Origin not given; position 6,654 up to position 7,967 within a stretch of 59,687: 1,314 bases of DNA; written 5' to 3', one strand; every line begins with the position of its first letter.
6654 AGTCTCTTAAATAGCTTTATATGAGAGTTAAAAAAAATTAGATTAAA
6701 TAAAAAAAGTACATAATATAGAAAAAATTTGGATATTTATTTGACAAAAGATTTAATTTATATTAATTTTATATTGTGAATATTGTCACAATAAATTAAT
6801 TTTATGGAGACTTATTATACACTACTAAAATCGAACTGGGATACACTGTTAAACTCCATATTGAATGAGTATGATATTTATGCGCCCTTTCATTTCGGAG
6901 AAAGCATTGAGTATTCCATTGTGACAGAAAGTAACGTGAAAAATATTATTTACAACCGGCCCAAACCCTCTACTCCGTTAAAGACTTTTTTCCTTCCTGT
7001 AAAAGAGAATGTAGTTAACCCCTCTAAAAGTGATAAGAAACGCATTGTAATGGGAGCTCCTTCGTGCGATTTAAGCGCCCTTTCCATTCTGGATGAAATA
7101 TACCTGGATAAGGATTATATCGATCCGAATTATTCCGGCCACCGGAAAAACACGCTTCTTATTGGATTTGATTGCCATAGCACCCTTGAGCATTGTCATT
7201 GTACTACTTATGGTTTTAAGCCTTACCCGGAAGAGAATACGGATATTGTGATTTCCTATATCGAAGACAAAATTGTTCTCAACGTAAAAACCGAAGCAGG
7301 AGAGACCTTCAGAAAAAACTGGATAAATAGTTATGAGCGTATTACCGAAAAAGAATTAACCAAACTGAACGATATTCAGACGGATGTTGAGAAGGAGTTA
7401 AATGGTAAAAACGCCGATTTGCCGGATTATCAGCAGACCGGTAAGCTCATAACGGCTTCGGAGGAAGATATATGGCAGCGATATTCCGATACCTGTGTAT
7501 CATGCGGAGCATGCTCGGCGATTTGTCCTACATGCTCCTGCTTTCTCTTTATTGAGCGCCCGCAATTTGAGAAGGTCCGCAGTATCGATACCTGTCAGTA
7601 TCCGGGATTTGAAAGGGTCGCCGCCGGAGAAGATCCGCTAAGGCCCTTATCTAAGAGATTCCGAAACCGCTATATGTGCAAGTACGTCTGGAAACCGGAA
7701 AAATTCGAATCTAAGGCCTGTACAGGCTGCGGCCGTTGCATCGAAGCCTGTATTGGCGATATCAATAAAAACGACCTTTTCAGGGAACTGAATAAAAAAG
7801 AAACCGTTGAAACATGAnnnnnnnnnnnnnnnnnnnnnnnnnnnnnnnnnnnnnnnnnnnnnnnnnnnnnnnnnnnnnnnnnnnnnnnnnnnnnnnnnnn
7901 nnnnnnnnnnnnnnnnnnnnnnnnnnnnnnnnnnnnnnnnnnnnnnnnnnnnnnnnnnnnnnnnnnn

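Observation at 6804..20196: Group 4 [NiFe] hydrogenase-Mrp complex headed by a sulfhydrogenase-type NAD(P)H/FAD module: candidate NAD(P)H-coupled, ion-translocating hydrogenase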

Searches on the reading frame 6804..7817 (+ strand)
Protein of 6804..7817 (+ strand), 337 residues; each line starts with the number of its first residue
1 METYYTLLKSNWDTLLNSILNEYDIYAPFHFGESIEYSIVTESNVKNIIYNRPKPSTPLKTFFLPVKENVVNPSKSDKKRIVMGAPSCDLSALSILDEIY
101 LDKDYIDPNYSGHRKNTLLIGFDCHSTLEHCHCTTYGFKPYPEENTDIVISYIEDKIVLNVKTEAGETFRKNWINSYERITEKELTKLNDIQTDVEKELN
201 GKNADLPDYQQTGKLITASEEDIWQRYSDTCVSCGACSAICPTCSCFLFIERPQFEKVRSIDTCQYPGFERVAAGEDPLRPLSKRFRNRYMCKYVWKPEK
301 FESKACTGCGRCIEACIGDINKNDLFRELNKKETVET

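Call 3: search_protein_families(library=pfam, proteins=[window:6804-7817:+], max_evalue=0.01)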
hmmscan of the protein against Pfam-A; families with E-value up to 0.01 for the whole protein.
window:6804-7817:+ (337 aa): 10 families
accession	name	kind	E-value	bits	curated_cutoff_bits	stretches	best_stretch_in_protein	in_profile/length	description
PF17179.9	Fer4_22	-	6e-22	78.8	27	1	230-319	1-94/95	4Fe-4S dicluster domain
PF12838.12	Fer4_7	-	3.9e-07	30.9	27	1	219-243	26-50/52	4Fe-4S dicluster domain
PF00037.32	Fer4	-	6.2e-07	29.4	21.1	1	228-243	5-20/24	4Fe-4S binding domain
PF12797.12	Fer4_2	-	1.3e-06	28.4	24.5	1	301-316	5-20/22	4Fe-4S binding domain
PF13187.11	Fer4_9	-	2.1e-06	28.1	27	0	305-329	1-25/52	4Fe-4S dicluster domain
PF14697.11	Fer4_21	-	1.2e-05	25.8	35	1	214-246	24-56/59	4Fe-4S dicluster domain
PF13237.11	Fer4_10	-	0.00018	21.8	25.5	1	228-316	6-52/53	4Fe-4S dicluster domain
PF13534.11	Fer4_17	-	0.00019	22.4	22.2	0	220-242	35-57/61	4Fe-4S dicluster domain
PF25160.1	LdpA_Fe-S-bd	-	0.001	19.2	27.6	0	303-316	25-38/49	LdpA Fe-S cluster-binding domain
PF12837.12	Fer4_6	-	0.0086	16.4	25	1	302-316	5-19/24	4Fe-4S binding domain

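Call 5: search_protein_families(library=ncbifam, proteins=[window:6804-7817:+], max_evalue=0.001)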
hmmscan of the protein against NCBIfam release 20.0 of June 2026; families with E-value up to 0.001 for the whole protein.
window:6804-7817:+ (337 aa): 9 families
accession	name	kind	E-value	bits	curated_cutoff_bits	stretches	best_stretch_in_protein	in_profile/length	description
NF040829.1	sulfhyd_ShyB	equivalog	1.1e-39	136.4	690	1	4-329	3-329/334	NAD(P)-dependent hydrogenase/sulfhydrogenase 2 subunit beta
NF040833.1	sulfhyd_HydB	equivalog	2.6e-35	122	750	1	4-323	3-329/367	NADPH-dependent hydrogenase/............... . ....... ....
TIGR02910.1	sulfite_red_A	equivalog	2.9e-34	118.8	323.15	1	5-325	3-322/334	anaerobic sulfite reductase subunit AsrA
NF038196.1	ferrodoxin_EFR1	subfamily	9.2e-06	25.9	75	0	176-256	125-211/242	EFR1 family ferrodoxin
NF005745.0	PRK07569.1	equivalog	1.3e-05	24.6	333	0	221-247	183-208/238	bidirectional hydrogenase complex protein HoxU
TIGR02936.1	fdxN_nitrog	equivalog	2e-05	24.6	80.55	0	288-320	8-37/91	ferredoxin III, nif-specific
NF005746.0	PRK07570.1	subfamily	7.8e-05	22.1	243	0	229-251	157-179/250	succinate dehydrogenase/fumarate reductase iron-sulfur subunit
NF040864.1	HgcB_ferredoxin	equivalog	0.00011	22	99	0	227-243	12-28/93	mercury methylation ferredoxin HgcB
NF004914.0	PRK06273.1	equivalog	0.00098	18.9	163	0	264-317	13-64/167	ferredoxin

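Call 39: search_solved_structures(query=window:6804-7817:+, max_evalue=0.01, show_alignments=1)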
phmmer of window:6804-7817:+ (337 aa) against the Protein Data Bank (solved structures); distinct sequences matched with E-value up to 0.01: 3.
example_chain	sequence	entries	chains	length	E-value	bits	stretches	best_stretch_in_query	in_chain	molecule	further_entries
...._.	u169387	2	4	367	3.9e-31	111.4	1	4-321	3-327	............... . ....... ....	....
8rvu_E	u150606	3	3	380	0.0051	19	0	222-247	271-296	Formate dehydrogenase, beta subunit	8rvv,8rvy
9ojn_A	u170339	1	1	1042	0.0066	18.6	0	261-329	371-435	Iron-sulfur-binding reductase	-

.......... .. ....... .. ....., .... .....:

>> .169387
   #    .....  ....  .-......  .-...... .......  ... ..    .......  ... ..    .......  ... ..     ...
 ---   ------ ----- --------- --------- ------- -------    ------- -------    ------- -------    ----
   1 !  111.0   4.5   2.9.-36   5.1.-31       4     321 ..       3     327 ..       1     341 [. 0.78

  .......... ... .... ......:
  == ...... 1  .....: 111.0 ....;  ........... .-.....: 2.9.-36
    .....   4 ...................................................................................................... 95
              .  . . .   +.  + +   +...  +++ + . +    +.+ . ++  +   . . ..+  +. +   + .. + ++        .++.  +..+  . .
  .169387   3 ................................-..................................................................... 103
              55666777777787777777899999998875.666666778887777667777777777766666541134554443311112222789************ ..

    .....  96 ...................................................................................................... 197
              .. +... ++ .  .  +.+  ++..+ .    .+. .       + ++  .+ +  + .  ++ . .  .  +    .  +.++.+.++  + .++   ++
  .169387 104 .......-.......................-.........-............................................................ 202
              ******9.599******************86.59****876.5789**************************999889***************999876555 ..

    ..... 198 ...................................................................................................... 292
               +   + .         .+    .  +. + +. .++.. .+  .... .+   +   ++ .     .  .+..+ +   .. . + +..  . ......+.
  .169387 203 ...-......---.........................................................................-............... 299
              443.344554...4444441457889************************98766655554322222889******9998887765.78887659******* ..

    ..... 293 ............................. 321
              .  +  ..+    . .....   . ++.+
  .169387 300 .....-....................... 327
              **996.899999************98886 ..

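Call 42: search_protein_representatives(protein=window:6804-7817:+)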
Query: 337 residues. Proteins with E-value up to 0.001 (for the whole library): 2349; up to 1e-10: 1469; up to 1e-30: 248. The best 150 are listed.
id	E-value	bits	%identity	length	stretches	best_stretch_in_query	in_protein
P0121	7.2e-206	699.2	87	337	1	1-337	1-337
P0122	2.9e-89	315.8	56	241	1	1-242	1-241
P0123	3.1e-83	296.0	53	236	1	95-329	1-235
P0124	3.8e-82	292.4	43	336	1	10-331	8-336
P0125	5.0e-70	252.5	63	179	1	159-330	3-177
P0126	2.4e-65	237.1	40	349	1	2-328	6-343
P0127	8.5e-62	225.5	33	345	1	5-327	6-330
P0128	8.3e-61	222.2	33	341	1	5-334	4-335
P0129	2.8e-60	220.5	37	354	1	5-330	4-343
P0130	1.0e-59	218.6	34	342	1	11-329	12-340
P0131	1.6e-59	218.0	36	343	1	15-332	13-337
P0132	2.5e-59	217.3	43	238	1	2-235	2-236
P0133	1.3e-58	215.0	34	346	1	2-332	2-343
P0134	4.6e-58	213.2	34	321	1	11-328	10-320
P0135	5.6e-58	212.9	35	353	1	14-331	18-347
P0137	2.4e-57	210.8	35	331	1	2-330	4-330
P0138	6.5e-57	209.4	37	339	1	16-335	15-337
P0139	3.5e-56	207.0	35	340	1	7-331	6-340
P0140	6.2e-56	206.2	33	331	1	2-329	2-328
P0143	1.4e-55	205.0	36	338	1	5-332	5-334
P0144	2.2e-54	201.1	34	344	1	5-330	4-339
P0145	2.8e-54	200.7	38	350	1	15-329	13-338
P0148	5.8e-53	196.4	33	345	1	5-327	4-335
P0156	1.6e-51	191.7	35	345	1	2-329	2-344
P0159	5.5e-51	189.9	34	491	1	25-331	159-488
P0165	3.5e-49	184.0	30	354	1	2-336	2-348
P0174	1.0e-45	172.6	29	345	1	2-331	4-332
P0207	8.2e-42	159.7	28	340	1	9-325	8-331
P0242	3.8e-38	147.7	33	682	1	54-329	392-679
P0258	3.9e-36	141.1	26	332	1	9-325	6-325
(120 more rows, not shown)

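Call 43: list_cluster_members(proteins=[P0124, P0126, P0127, P0128, P0129, P0131, P0135, P0140, P0159, P0242])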
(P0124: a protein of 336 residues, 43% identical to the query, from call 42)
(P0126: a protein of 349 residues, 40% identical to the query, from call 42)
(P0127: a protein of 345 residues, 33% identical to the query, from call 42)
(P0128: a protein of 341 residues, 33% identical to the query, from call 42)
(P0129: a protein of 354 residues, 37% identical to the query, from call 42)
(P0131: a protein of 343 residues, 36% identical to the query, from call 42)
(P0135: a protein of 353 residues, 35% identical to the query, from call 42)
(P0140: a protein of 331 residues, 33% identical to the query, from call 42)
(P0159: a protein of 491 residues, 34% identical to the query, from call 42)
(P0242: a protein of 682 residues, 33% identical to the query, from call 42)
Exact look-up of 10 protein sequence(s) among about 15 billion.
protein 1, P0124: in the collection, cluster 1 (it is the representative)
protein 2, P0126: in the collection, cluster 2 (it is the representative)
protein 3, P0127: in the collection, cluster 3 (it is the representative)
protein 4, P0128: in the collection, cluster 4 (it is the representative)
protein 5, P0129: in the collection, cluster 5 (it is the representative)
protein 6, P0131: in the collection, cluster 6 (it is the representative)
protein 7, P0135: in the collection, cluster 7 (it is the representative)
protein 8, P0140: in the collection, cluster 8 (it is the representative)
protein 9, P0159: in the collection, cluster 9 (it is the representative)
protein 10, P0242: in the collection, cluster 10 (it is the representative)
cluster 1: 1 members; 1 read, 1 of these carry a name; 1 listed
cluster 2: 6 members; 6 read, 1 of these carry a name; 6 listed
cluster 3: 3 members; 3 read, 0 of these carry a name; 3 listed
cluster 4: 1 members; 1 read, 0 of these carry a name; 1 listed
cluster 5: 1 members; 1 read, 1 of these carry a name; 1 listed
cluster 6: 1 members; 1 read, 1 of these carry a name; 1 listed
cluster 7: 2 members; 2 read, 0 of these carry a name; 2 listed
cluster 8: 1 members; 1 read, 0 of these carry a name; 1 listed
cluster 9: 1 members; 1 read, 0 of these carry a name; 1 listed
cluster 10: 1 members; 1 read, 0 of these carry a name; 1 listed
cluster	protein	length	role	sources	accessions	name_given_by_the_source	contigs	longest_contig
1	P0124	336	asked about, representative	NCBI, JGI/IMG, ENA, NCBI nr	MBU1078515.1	MAG: 4Fe-4S dicluster domain-containing protein [Spirochaetes bacterium] | 4Fe-4S dicluster domain-containing protein [Spirochaetota bacterium]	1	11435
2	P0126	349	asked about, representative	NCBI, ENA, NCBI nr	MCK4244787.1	MAG: 4Fe-4S dicluster domain-containing protein [Candidatus Omnitrophica bacterium] | 4Fe-4S dicluster domain-containing protein [Candidatus Omnitrophota bacterium]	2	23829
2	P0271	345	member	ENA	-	-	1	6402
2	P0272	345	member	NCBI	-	-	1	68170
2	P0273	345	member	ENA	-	-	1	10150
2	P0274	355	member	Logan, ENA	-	-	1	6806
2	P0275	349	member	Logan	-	-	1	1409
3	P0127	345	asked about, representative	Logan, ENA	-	-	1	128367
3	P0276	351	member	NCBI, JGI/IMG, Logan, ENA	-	-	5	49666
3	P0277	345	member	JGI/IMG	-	-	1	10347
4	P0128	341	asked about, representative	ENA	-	-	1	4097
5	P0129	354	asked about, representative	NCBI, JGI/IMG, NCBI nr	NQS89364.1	4Fe-4S dicluster domain-containing protein [Patescibacteria group bacterium]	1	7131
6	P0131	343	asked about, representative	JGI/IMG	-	ferredoxin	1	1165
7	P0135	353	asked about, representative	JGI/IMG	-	-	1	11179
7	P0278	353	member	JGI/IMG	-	-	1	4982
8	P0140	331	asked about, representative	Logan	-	-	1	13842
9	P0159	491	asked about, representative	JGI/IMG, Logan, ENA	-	-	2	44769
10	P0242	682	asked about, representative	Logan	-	-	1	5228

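Call 44: find_encoding_contigs(protein=P0127, flank=10000, max_places=2)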
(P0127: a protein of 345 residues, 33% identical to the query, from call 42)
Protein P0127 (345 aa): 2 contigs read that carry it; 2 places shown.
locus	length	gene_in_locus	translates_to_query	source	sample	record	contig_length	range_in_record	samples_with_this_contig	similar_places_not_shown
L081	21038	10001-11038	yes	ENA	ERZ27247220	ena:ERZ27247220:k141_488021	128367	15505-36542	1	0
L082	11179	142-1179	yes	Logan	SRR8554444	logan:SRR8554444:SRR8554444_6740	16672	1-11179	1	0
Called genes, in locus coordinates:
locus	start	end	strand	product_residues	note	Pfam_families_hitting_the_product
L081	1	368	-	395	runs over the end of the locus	PF00037:Fer4, PF12837:Fer4_6 (weak), PF12838:Fer4_7 (weak), PF13187:Fer4_9, PF13237:Fer4_10 (weak), PF13484:Fer4_16 (faint), PF01012:ETF, PF00766:ETF_alpha, +1 more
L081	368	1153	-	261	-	PF01012:ETF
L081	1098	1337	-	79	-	-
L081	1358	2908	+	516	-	PF02142:MGS, PF01808:AICARFT_IMPCHas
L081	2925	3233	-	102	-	PF00076:RRM_1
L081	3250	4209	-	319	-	-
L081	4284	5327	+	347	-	PF01208:URO-D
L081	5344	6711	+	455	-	-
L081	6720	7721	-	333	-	PF01208:URO-D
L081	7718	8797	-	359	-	PF01208:URO-D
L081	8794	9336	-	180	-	PF01750:HycI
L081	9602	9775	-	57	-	-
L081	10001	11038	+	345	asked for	PF13187:Fer4_9 (faint), PF13237:Fer4_10 (faint), PF17179:Fer4_22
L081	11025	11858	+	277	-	PF00970:FAD_binding_6 (weak), PF00175:NAD_binding_1, PF10418:DHODB_Fe-S_bind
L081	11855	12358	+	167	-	PF12797:Fer4_2 (faint), PF12837:Fer4_6 (faint), PF13237:Fer4_10 (faint), PF00037:Fer4 (faint), PF12800:Fer4_4 (faint), PF13247:Fer4_11, PF12838:Fer4_7 (weak), PF13187:Fer4_9 (weak), +1 more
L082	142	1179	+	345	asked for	PF13187:Fer4_9 (faint), PF13237:Fer4_10 (faint), PF17179:Fer4_22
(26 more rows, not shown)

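Call 45: find_encoding_contigs(protein=P0126, flank=10000, max_places=1)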
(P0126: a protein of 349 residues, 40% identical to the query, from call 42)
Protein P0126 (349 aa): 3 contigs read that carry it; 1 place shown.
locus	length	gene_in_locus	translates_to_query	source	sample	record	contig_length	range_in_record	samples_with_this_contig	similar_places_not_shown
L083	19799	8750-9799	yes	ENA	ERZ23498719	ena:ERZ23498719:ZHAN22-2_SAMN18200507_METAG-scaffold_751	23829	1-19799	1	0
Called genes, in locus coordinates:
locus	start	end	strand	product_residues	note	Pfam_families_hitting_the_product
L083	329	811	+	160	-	-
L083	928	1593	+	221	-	-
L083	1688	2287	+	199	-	PF12654:DUF3786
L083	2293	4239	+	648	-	PF00111:Fer2, PF13510:Fer2_4 (weak), PF17650:RACo_linker, PF17651:Raco_middle, PF14574:RACo_C_ter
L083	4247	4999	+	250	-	PF00142:Fer4_NifH (faint), PF01656:CbiA, PF02374:ArsA_ATPase (weak), PF10609:ParA (faint), PF13614:AAA_31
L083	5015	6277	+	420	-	PF13562:NTP_transf_4, PF00132:Hexapep (faint)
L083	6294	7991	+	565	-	PF01268:FTHFS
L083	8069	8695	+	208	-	PF06971:Put_DNA-bind_N, PF01408:GFO_IDH_MocA (weak), PF02629:CoA_binding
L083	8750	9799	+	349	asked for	PF12797:Fer4_2 (faint), PF13237:Fer4_10 (faint), PF17179:Fer4_22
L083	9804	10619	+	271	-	PF00970:FAD_binding_6 (weak), PF00175:NAD_binding_1, PF10418:DHODB_Fe-S_bind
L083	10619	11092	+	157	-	PF13237:Fer4_10 (faint), PF14697:Fer4_21 (faint), PF25160:LdpA_Fe-S-bd (faint), PF13247:Fer4_11, PF12838:Fer4_7 (weak), PF13187:Fer4_9 (weak), PF00037:Fer4 (weak), PF13187:Fer4_9 (weak), +1 more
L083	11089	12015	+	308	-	PF00146:NADHdh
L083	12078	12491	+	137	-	PF01058:Oxidored_q6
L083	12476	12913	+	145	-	PF00329:Complex1_30kDa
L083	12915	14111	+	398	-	PF00374:NiFeSe_Hases, PF00346:Complex1_49kDa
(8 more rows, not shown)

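Call 46: find_encoding_contigs(protein=P0159, flank=10000, max_places=1)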
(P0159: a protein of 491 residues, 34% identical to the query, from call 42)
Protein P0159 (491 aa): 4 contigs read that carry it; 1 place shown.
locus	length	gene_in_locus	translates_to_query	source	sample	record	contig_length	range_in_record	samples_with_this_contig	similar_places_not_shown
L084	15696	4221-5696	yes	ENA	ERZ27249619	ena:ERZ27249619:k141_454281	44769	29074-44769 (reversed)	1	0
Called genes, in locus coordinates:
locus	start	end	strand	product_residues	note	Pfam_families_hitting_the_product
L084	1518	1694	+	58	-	-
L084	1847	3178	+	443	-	PF00072:Response_reg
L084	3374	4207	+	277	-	PF00072:Response_reg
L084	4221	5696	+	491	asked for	PF00072:Response_reg, PF13183:Fer4_8 (faint), PF17179:Fer4_22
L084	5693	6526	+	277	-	PF00970:FAD_binding_6 (weak), PF00175:NAD_binding_1, PF10418:DHODB_Fe-S_bind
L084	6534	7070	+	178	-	PF12838:Fer4_7 (faint), PF13247:Fer4_11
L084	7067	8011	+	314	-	PF00146:NADHdh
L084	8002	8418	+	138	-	PF01058:Oxidored_q6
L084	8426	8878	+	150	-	PF00329:Complex1_30kDa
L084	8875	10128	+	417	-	PF00374:NiFeSe_Hases, PF00346:Complex1_49kDa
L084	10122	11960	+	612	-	PF00361:Proton_antipo_M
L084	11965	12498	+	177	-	PF13244:MbhD, PF20501:MbhE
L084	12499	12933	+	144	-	PF04039:MnhB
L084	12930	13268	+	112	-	PF00420:Oxidored_q2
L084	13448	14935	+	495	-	PF00662:Proton_antipo_N, PF10125:NADHdeh_related, PF00361:Proton_antipo_M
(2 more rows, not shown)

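Call 47: find_encoding_contigs(protein=P0174, flank=10000, max_places=1)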
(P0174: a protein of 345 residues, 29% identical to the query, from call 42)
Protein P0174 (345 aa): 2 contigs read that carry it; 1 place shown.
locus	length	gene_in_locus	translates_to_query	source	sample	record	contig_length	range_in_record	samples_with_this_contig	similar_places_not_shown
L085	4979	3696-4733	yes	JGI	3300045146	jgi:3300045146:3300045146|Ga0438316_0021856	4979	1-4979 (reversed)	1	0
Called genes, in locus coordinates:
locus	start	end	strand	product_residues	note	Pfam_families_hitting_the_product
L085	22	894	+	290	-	PF00361:Proton_antipo_M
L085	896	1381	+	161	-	PF01899:MNHE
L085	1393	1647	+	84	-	PF04066:MrpF_PhaF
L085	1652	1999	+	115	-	PF03334:PhaG_MnhG_YufB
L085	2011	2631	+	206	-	PF12838:Fer4_7, PF13237:Fer4_10 (weak), PF00037:Fer4 (weak), PF13183:Fer4_8 (weak), PF13187:Fer4_9 (weak), PF13534:Fer4_17 (faint)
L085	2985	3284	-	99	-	-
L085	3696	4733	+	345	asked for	PF12838:Fer4_7 (faint), PF13187:Fer4_9 (faint), PF13534:Fer4_17 (faint), PF00037:Fer4 (faint), PF12797:Fer4_2 (faint), PF13183:Fer4_8 (weak), PF13237:Fer4_10 (faint), PF17179:Fer4_22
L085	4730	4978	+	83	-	?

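Call 48: find_encoding_contigs(protein=P0258, flank=10000, max_places=1)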
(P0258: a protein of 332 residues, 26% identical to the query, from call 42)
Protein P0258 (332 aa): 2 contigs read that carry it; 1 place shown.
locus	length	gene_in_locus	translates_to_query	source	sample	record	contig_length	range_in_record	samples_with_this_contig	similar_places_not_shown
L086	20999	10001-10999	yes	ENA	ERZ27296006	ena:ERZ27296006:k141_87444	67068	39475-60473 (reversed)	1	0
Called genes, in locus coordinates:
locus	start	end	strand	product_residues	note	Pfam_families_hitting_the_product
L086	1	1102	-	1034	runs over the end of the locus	PF12831:FAD_oxidored, PF00890:FAD_binding_2 (weak), PF01266:DAO, PF07992:Pyr_redox_2, PF12831:FAD_oxidored, PF13450:NAD_binding_8, PF13738:Pyr_redox_3 (weak), PF12838:Fer4_7 (weak), +10 more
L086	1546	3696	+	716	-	PF01266:DAO (faint), PF14691:Fer4_20, PF07992:Pyr_redox_2, PF13450:NAD_binding_8, PF12838:Fer4_7 (weak), PF13187:Fer4_9 (weak), PF14697:Fer4_21 (weak), PF00037:Fer4 (weak), +2 more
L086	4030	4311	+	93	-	-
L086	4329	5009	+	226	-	PF01925:TauE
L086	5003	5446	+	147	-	PF27327:AF_1016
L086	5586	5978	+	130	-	PF00072:Response_reg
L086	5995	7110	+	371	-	PF00072:Response_reg, PF00512:HisKA (weak), PF13581:HATPase_c_2, PF02518:HATPase_c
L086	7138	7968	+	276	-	PF00175:NAD_binding_1, PF10418:DHODB_Fe-S_bind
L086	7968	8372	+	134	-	PF04879:Molybdop_Fe4S4, PF00384:Molybdopterin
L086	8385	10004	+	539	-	PF00384:Molybdopterin, PF01568:Molydop_binding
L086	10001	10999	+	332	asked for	PF13187:Fer4_9 (faint), PF12797:Fer4_2 (faint), PF13534:Fer4_17 (faint), PF13237:Fer4_10 (faint), PF00037:Fer4 (faint), PF13183:Fer4_8 (weak), PF17179:Fer4_22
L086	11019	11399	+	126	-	PF00072:Response_reg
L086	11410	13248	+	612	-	PF08448:PAS_4 (faint), PF00989:PAS (weak), PF13188:PAS_8 (weak), PF13426:PAS_9, PF00989:PAS, PF00512:HisKA, PF02518:HATPase_c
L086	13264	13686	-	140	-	PF00072:Response_reg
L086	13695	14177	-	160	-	-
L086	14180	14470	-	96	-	-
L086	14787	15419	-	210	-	-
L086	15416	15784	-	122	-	PF00072:Response_reg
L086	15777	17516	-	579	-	PF02743:dCache_1, PF00512:HisKA (weak), PF02518:HATPase_c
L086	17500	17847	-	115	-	PF02579:Nitro_FeMo-Co (weak)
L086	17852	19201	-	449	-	PF00989:PAS (weak), PF08448:PAS_4, PF13426:PAS_9, PF00158:Sigma54_activat, PF14532:Sigma54_activ_2, PF25601:AAA_lid_14, PF02954:HTH_8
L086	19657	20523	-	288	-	PF02629:CoA_binding, PF13607:Succ_CoA_lig, PF00549:Ligase_CoA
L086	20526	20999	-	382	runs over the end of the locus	PF01071:GARS_A, PF08442:ATP-grasp_2, PF13549:ATP-grasp_5, PF24948:Citrate_synth_N (weak), PF00549:Ligase_CoA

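Call 49: find_encoding_contigs(protein=P0207, flank=10000, max_places=1)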
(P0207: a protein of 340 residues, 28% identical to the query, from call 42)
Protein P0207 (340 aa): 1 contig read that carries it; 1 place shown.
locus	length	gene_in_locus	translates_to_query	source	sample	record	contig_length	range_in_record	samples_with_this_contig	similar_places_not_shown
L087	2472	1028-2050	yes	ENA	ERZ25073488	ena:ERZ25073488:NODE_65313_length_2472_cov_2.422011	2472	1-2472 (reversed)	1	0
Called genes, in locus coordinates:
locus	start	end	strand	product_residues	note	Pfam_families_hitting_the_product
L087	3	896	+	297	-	?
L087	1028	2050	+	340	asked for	PF13187:Fer4_9 (faint), PF14697:Fer4_21 (faint), PF25160:LdpA_Fe-S-bd (faint), PF00037:Fer4 (faint), PF12797:Fer4_2 (faint), PF12838:Fer4_7 (faint), PF13237:Fer4_10 (faint), PF17179:Fer4_22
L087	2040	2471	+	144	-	?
